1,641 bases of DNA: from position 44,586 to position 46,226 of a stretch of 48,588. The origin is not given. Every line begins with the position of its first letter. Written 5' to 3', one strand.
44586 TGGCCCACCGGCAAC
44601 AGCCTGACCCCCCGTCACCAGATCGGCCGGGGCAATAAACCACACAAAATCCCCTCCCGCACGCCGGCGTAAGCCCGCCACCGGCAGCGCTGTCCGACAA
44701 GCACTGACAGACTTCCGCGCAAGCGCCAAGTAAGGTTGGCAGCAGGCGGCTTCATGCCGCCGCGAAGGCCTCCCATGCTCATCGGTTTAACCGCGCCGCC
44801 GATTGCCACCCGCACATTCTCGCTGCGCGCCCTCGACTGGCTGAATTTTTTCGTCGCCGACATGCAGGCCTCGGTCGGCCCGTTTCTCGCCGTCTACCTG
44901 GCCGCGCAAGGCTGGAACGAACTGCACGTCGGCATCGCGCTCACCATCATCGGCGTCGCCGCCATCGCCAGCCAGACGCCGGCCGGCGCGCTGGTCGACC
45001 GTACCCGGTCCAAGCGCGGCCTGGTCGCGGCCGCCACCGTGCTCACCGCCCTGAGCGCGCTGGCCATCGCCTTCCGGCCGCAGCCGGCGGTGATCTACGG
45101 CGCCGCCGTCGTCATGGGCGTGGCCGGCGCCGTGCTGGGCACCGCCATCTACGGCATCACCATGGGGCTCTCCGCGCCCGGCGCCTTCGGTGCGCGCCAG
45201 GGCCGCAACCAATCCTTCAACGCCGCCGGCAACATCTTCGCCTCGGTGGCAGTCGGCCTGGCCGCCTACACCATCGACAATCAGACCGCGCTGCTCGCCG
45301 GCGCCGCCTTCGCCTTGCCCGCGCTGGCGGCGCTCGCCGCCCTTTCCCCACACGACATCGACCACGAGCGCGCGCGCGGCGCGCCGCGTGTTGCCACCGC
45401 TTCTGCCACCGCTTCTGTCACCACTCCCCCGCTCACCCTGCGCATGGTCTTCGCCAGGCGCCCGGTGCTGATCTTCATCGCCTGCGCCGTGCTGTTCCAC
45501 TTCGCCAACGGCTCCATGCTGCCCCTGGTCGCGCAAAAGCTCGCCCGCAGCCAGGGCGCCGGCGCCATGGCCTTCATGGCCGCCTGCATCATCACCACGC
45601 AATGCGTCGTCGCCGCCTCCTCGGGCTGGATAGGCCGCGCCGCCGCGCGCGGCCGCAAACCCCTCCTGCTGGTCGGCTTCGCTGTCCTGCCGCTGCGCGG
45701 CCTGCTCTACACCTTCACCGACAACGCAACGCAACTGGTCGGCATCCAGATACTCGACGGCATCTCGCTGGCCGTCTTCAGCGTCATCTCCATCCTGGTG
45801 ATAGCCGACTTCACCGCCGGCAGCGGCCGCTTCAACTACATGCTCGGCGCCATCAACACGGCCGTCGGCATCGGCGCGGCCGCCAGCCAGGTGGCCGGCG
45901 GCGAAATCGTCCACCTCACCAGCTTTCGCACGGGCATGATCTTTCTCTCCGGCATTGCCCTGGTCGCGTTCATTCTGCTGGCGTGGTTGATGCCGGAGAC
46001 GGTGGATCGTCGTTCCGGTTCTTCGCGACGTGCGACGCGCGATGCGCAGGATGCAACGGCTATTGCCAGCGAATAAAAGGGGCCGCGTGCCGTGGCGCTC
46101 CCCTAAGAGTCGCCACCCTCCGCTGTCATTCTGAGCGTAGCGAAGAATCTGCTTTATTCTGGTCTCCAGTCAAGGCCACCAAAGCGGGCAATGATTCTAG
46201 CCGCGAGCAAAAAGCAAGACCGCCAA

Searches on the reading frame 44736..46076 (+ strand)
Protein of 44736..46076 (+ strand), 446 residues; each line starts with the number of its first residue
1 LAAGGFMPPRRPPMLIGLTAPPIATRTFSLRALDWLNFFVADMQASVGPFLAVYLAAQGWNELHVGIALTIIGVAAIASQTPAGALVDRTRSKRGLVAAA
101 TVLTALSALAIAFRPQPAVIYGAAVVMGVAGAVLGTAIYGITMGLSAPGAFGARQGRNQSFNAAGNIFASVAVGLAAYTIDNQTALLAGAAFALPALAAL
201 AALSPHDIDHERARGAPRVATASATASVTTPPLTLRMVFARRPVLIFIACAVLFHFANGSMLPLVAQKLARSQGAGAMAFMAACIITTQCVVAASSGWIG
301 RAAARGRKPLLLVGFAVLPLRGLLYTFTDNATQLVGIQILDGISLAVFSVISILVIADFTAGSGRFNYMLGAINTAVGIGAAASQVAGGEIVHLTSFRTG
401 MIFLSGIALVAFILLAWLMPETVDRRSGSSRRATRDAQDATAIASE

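Call 50: search_protein_families(library=pfam, proteins=[window:44736-46076:+], max_evalue=0.00001)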
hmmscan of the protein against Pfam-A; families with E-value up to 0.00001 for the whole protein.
window:44736-46076:+ (446 aa): 2 families
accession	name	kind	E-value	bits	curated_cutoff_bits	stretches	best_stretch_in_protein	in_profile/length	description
PF07690.21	MFS_1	-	9.3e-30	104.1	33.4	2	38-316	6-278/347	Major Facilitator Superfamily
PF12832.13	MFS_1_like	-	6.8e-14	52.1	25.2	1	38-393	9-363/373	MFS_1 like family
